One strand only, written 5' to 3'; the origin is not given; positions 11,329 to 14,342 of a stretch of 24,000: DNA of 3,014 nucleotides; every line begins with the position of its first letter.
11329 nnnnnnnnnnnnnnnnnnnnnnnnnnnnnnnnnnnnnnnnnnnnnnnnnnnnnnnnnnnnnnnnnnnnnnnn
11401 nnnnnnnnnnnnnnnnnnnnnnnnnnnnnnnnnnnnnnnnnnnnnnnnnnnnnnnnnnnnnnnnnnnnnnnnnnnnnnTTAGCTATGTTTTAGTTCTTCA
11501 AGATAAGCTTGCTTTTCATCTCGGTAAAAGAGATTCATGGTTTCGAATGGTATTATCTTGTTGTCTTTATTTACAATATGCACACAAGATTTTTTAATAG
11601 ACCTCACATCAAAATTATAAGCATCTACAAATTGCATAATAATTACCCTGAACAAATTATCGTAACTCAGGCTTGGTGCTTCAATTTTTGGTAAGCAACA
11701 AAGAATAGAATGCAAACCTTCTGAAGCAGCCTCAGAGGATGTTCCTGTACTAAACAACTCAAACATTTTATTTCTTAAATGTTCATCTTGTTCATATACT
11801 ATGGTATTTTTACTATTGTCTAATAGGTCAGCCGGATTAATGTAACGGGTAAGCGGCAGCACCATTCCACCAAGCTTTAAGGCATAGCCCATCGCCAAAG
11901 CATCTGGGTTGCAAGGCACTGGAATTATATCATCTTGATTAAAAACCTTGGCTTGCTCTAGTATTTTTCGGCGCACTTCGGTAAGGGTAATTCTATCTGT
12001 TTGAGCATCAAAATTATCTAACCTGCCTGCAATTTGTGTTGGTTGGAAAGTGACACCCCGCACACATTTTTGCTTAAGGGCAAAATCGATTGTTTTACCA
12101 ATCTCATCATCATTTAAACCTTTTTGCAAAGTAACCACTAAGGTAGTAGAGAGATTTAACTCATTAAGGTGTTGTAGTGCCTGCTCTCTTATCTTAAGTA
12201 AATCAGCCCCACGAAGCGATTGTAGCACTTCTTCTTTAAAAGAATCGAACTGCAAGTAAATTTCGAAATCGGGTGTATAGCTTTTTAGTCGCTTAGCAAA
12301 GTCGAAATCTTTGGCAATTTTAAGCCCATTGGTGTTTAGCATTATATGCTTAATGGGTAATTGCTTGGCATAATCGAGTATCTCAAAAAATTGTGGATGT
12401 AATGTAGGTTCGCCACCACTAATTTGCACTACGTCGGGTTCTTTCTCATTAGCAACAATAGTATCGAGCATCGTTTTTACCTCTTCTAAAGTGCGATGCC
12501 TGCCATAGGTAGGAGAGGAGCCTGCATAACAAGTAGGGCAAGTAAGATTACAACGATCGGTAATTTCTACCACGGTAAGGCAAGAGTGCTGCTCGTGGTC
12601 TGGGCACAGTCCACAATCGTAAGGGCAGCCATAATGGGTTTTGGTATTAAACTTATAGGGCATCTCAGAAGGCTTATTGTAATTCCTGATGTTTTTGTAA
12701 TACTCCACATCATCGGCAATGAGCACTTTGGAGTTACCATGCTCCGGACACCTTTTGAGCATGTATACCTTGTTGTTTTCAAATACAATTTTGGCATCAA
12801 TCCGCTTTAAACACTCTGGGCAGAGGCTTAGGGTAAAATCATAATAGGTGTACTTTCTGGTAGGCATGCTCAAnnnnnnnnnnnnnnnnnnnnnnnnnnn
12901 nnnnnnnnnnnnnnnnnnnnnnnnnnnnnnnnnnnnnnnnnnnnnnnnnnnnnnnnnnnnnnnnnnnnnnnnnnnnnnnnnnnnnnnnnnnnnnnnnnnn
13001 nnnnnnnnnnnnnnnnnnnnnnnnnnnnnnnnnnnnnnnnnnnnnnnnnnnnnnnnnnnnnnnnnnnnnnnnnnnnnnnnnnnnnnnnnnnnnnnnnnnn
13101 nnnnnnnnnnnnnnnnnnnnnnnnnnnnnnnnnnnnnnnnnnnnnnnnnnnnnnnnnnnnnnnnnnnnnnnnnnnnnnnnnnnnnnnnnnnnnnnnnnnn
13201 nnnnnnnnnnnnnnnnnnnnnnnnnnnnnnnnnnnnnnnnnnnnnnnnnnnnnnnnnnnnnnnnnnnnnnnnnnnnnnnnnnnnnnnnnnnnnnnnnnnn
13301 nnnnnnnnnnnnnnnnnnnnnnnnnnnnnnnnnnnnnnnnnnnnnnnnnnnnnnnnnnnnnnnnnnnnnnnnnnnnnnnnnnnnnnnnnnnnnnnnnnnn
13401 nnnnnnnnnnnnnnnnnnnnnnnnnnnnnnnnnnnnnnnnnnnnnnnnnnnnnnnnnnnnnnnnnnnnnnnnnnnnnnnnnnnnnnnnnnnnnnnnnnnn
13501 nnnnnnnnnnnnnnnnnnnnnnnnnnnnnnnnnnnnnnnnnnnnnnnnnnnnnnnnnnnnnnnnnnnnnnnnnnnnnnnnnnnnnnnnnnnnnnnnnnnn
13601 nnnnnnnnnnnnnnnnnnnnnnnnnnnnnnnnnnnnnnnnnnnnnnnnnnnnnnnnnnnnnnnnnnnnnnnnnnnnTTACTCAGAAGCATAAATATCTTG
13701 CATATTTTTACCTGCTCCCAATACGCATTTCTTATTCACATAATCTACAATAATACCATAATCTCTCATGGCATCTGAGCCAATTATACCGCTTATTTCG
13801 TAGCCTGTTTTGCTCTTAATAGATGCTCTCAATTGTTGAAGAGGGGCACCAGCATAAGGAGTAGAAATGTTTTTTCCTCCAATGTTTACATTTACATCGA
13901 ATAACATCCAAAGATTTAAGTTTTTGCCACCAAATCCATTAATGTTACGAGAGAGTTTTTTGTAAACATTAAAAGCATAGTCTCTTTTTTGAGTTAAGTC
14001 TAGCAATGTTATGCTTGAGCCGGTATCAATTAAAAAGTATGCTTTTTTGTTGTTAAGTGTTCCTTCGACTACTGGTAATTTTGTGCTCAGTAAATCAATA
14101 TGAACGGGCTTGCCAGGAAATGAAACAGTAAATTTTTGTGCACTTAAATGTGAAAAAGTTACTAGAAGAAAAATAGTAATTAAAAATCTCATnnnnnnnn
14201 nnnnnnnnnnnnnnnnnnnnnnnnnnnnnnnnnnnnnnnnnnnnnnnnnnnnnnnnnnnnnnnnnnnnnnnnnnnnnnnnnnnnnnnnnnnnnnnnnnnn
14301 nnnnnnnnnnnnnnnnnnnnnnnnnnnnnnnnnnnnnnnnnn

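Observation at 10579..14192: Minus-strand five-gene cluster: secreted aspartic protease, Lgt-like transferase, zinc-ribbon radical SAM, 64-aa TM protein, coiled-coil membrane protein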

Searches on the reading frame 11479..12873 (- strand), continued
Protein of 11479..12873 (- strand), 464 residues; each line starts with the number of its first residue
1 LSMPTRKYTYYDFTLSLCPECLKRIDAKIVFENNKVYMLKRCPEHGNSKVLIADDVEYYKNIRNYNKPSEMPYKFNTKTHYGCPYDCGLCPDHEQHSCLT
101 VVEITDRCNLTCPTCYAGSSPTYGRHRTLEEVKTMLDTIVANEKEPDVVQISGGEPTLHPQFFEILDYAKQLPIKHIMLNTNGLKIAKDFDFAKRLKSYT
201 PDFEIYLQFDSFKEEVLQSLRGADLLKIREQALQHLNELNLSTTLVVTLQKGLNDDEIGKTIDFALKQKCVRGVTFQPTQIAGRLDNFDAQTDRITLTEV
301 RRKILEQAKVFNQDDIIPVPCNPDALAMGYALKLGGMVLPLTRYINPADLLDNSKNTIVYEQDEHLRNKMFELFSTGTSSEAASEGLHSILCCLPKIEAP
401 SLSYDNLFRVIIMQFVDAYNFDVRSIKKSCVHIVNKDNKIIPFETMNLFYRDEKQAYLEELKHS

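Call 83: search_protein_families(library=ncbifam, proteins=[L094:2580-4001:+, L083:4686-6062:+, L094:6254-6643:+, L095:6252-6617:+, L086:5369-5680:+, L087:3674-3967:+, L087:6173-7054:+, L087:7069-7815:+, L094:4001-6172:+], max_evalue=0.01)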
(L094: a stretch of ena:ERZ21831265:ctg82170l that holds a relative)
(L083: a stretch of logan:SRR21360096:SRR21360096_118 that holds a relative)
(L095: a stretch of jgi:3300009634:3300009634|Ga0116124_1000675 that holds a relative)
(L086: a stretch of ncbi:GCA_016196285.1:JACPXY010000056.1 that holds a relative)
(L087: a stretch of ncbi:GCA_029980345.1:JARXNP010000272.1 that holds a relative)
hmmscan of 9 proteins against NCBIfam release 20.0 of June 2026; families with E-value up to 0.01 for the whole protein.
L094:2580-4001:+ (474 aa): 3 families
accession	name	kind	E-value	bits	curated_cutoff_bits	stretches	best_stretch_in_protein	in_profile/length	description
NF001133.1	PRK00142.1-1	equivalog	0.00029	20.5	170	1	129-173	164-208/229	oxygen-dependent tRNA uridine(34) hydroxylase TrhO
NF006444.0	PRK08762.1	equivalog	0.00097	17.9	449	1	126-170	63-109/387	molybdopterin-synthase adenylyltransferase MoeB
NF005902.0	PRK07878.1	equivalog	0.009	14.9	647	0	129-171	342-384/392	adenylyltransferase/sulfurtransferase MoeZ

L083:4686-6062:+ (459 aa): 3 families
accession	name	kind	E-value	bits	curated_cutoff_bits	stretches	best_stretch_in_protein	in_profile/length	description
NF005646.0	PRK07411.1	equivalog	1.1e-06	28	633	1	44-140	288-384/390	molybdopterin-synthase adenylyltransferase MoeB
NF006444.0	PRK08762.1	equivalog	1.1e-05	24.3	449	1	40-138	17-110/387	molybdopterin-synthase adenylyltransferase MoeB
NF001195.0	PRK00162.1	equivalog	0.00063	20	102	1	41-139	8-100/108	thiosulfate sulfurtransferase GlpE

L094:6254-6643:+ (130 aa): 0 families

L095:6252-6617:+ (122 aa): 0 families

L086:5369-5680:+ (104 aa): 0 families

L087:3674-3967:+ (98 aa): 2 families
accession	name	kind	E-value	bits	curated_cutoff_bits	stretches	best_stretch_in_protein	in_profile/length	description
NF001277.0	PRK00235.1-3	equivalog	0.0047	16.6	273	1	10-94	3-78/255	adenosylcobinamide-GDP ribazoletransferase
NF035940.1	prenyl_rel_EboC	equivalog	0.0086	15.5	250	0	9-70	153-212/292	UbiA-like protein EboC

L087:6173-7054:+ (294 aa): 2 families
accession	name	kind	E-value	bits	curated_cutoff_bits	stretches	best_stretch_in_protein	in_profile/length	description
NF040736.1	efflux_SaoE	equivalog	2.6e-21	76.3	325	1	55-291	52-296/352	efflux transporter SaoE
NF033936.1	CuZnOut_SO0444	equivalog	5.5e-12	45.5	300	2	51-143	38-130/351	SO_0444 family Cu/Zn efflux transporter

L087:7069-7815:+ (249 aa): 4 families
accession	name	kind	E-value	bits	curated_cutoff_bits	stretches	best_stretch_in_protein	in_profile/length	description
NF040696.1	isopcys_mtase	equivalog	5.5e-18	65.5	160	1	138-244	67-174/190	protein-S-isoprenylcysteine O-methyltransferase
TIGR04112.1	seleno_YedE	equivalog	4.1e-05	22.9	200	1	12-71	258-316/337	YedE family putative selenium transporter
NF033796.1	selen_YedE_FdhT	exception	0.00067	18.9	350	1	14-76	286-347/387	selenium metabolism membrane protein YedE/FdhT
NF041049.1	thio_trans_TsuA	exception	0.0036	16.4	645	0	10-70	72-132/348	thiosulfate utilization transporter TsuA/YeeE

L094:4001-6172:+ (724 aa): 39 families (the best 25 are shown)
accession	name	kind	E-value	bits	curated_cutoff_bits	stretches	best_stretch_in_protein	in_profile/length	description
NF045646.2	rSAM_Se_TrsS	equivalog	6.3e-94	315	490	1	277-711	3-431/441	radical SAM (seleno)protein TrsS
NF045702.1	rSAM_GDGT_ether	equivalog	8.7e-76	255.5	450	2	277-583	2-311/486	tetraether lipid synthase Tes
NF045703.1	rSAM_Tes_intein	exception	7.3e-37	126.7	1700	3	391-582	626-815/1040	tetraether lipid synthase Tes, intein-containing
NF000778.0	PRK00052.3-4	equivalog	4.7e-13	49.3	334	1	51-218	47-217/252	prolipoprotein diacylglyceryl transferase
NF001199.0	PRK00164.2-1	equivalog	1e-11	44.6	231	1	365-547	16-191/308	GTP 3',8-cyclase MoaA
TIGR02666.1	moaA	equivalog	1.3e-11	44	284.05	1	365-532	14-185/336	GTP 3',8-cyclase MoaA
TIGR04317.1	W_rSAM_matur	equivalog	2e-11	43.6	380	1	364-505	7-143/349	tungsten cofactor oxidoreductase radical SAM maturase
TIGR03962.1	mycofact_rSAM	equivalog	2.3e-10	40.2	265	1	361-513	13-159/339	mycofactocin radical SAM maturase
TIGR02668.1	moaA_archaeal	equivalog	1.2e-09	37.6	325.25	1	365-530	14-176/303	GTP 3',8-cyclase MoaA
TIGR04251.1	SCM_rSAM_ScmF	equivalog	2.3e-09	37.1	400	1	367-548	10-189/353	SynChlorMet cassette radical SAM/SPASM protein ScmF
TIGR00544.1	lgt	equivalog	4.3e-09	36.2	118.9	1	6-215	14-235/280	prolipoprotein diacylglyceryl transferase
TIGR04303.1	GeoRSP_rSAM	equivalog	1.2e-08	34.9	400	1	367-538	11-174/325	GeoRSP system radical SAM/SPASM protein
NF045574.1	sacti_mat_StsB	exception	1.5e-08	34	625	1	364-507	99-237/466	StsB family radical SAM/SPASM domain sactipeptide maturase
TIGR04055.1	rSAM_NirJ2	equivalog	4.7e-08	32.9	500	1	367-551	6-184/326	putative heme d1 biosynthesis radical SAM protein NirJ2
NF038283.1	viperin_w_prok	equivalog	8.3e-08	31.7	180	1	367-482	8-125/281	viperin family antiviral radical SAM protein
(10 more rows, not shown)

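Call 84: search_protein_families(library=padloc, proteins=[window:11479-12873:-], max_evalue=0.001)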
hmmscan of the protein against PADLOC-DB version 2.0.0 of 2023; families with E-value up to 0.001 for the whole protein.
window:11479-12873:- (464 aa): 2 families
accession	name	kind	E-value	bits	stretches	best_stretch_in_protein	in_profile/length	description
PDLC02903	pVip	-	1.3e-14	52.3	1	103-220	5-111/257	Viperins not associated with kinases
PDLC02904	pVip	-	4.9e-14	50.5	1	104-227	9-125/262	Viperins associated with kinases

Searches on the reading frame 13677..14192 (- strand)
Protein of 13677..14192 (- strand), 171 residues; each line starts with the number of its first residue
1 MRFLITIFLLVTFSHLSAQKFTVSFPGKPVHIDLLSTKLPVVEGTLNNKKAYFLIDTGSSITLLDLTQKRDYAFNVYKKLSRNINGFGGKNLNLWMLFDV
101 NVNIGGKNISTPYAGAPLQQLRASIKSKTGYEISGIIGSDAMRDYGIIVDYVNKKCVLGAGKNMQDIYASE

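Call 3: search_protein_families(library=pfam, proteins=[window:13677-14192:-], max_evalue=0.1)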
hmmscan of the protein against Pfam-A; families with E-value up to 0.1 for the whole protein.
window:13677-14192:- (171 aa): 3 families
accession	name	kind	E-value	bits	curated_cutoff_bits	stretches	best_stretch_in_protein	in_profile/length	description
PF13650.11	Asp_protease_2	-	0.00052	21.1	24.3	1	42-139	1-88/90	Aspartyl protease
PF13975.11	gag-asp_proteas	-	0.0054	17.7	28.2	1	42-106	1-65/92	gag-polyprotein putative aspartyl protease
PF00077.25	RVP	-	0.024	15.4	20.7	1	40-112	5-74/101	Retroviral aspartyl protease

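Call 4: search_protein_families(library=ncbifam, proteins=[window:13677-14192:-], max_evalue=0.1)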
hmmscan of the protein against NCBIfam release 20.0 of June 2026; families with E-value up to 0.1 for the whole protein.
window:13677-14192:- (171 aa): 1 family
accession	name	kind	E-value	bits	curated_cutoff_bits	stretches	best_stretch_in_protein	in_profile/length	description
TIGR02281.1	clan_AA_DTGA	subfamily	0.051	13.8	57.95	1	42-76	14-48/121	TIGR02281 family clan AA aspartic protease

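Call 84: search_protein_families(library=padloc, proteins=[window:13677-14192:-], max_evalue=0.001)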
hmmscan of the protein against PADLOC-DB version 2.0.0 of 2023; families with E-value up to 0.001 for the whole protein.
window:13677-14192:- (171 aa): 1 family
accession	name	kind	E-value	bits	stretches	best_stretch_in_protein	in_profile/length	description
PDLC04405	PDC-M08B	-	1.8e-07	29.3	1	52-154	27-121/127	-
